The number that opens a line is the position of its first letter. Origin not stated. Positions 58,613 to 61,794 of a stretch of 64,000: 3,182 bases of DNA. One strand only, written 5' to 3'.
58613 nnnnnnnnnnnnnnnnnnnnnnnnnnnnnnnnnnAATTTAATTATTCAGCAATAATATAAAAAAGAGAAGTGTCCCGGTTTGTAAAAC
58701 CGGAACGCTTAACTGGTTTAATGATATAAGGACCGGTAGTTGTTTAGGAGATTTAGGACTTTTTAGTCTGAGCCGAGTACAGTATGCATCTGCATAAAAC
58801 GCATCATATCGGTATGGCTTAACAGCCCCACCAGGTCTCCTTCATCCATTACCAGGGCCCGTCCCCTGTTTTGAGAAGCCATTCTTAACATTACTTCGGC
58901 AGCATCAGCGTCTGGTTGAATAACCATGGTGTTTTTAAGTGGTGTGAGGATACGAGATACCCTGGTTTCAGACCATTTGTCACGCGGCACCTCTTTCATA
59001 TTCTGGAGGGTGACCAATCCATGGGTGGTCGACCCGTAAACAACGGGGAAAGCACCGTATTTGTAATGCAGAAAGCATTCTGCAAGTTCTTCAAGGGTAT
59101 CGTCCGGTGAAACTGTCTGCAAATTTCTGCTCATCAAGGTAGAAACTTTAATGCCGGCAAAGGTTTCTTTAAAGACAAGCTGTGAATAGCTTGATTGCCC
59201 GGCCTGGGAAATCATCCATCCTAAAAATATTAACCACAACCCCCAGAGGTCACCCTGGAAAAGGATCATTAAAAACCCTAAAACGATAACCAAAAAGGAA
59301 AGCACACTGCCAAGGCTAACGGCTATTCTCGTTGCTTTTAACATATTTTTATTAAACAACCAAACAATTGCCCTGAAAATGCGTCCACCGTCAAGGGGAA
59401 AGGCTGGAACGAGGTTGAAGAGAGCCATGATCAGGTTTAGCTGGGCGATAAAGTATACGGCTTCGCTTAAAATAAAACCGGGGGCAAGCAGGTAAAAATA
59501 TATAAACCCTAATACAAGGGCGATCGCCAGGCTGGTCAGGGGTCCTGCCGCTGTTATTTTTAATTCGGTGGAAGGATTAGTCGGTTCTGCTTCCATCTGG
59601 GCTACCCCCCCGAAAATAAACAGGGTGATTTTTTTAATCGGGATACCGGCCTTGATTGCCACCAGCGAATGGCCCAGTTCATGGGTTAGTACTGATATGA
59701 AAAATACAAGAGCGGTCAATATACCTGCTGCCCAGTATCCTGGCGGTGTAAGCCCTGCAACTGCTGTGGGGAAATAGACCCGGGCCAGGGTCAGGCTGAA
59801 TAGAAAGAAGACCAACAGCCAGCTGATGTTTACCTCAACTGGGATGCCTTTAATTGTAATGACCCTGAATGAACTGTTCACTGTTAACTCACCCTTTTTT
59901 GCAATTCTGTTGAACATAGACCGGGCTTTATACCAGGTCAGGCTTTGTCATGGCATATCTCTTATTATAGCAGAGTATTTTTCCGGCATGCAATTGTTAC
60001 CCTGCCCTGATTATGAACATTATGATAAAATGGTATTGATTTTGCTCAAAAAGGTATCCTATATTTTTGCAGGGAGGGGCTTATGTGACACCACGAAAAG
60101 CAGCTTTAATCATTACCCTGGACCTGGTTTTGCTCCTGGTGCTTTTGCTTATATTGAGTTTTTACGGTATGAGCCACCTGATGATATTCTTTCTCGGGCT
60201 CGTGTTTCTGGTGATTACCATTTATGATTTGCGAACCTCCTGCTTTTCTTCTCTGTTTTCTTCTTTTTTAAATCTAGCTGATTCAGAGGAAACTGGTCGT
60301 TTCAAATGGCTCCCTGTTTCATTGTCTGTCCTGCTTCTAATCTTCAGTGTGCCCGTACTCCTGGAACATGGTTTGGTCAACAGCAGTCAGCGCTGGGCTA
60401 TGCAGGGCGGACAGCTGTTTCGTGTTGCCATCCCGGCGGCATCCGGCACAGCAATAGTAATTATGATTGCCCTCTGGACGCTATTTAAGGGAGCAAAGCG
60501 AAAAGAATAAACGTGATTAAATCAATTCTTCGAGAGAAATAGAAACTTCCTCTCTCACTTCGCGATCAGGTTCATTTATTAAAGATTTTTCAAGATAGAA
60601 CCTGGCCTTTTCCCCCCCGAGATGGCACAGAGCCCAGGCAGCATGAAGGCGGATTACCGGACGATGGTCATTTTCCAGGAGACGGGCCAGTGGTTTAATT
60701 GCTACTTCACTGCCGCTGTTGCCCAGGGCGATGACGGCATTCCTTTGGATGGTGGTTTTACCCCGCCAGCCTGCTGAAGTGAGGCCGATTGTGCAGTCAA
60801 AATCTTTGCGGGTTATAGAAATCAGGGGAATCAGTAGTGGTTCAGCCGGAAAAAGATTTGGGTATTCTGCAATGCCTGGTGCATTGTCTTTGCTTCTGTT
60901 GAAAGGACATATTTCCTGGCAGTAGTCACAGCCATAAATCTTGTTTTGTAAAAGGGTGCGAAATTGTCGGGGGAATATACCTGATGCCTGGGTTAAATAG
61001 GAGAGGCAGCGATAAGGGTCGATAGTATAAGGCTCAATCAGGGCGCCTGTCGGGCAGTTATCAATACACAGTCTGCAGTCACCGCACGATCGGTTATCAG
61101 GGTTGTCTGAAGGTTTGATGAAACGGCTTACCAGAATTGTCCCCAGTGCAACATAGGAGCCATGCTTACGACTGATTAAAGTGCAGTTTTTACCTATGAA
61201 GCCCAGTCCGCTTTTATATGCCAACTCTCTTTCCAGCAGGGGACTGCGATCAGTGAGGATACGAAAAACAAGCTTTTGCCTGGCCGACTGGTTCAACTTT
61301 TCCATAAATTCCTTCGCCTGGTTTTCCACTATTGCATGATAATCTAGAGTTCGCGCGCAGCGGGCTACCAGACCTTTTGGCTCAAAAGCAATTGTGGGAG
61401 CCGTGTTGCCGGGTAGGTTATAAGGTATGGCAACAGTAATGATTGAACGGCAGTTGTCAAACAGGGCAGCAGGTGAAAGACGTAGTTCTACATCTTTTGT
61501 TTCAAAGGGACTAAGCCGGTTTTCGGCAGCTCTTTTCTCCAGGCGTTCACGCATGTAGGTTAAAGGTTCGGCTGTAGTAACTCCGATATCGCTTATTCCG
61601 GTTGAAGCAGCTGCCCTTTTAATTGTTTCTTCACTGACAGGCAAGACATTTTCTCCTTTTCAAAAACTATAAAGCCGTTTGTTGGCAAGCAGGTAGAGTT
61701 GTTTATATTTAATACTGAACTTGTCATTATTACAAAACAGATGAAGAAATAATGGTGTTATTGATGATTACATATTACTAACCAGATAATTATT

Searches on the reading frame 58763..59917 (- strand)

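Call 4: search_protein_families(library=pfam, proteins=[window:58763-59917:-])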
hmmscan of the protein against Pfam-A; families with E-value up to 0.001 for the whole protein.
window:58763-59917:- (384 aa): 3 families
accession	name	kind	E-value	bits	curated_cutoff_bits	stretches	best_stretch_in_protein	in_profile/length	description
PF02163.28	Peptidase_M50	-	1.4e-22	80.6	27.2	2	68-143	2-103/221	Peptidase family M50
PF00571.33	CBS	-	4.7e-18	65.7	24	2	258-307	1-51/57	CBS domain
PF13398.12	Peptidase_M50B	-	0.00012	22.3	26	1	72-201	21-148/201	Peptidase M50B-like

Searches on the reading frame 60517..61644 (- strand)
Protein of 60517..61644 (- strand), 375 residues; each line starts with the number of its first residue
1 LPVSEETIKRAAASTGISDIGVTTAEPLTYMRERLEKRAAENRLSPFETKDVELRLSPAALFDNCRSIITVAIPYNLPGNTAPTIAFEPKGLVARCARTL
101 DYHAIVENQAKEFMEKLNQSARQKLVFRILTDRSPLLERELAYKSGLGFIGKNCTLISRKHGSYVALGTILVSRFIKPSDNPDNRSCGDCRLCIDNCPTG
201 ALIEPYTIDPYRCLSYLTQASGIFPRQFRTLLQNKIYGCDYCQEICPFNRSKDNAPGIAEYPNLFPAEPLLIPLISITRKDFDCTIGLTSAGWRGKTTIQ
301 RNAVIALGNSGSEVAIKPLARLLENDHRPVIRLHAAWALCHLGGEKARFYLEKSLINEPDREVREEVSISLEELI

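Call 4: search_protein_families(library=pfam, proteins=[window:60517-61644:-])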
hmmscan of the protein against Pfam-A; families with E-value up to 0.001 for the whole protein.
window:60517-61644:- (375 aa): 7 families
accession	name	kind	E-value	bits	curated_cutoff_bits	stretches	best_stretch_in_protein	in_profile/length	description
PF13484.11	Fer4_16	-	2.1e-18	67.3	30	1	187-249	2-66/66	4Fe-4S double cluster binding domain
PF08331.15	QueG_DUF1730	-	9.7e-12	45.1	25.1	1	55-132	1-76/77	Epoxyqueuosine reductase QueG, DUF1730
PF13646.12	HEAT_2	-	9.9e-12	45.4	27.7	1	299-371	16-87/88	HEAT repeats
PF03130.22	HEAT_PBS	-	2.3e-05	24.9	20.9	0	299-325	1-27/27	PBS lyase HEAT-like repeat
PF13187.11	Fer4_9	-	0.00012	22.5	27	0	185-201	35-51/52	4Fe-4S dicluster domain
PF14697.11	Fer4_21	-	0.00014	22.4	35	0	224-248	29-53/59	4Fe-4S dicluster domain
PF00037.32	Fer4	-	0.00071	19.7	21.1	0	184-202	5-23/24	4Fe-4S binding domain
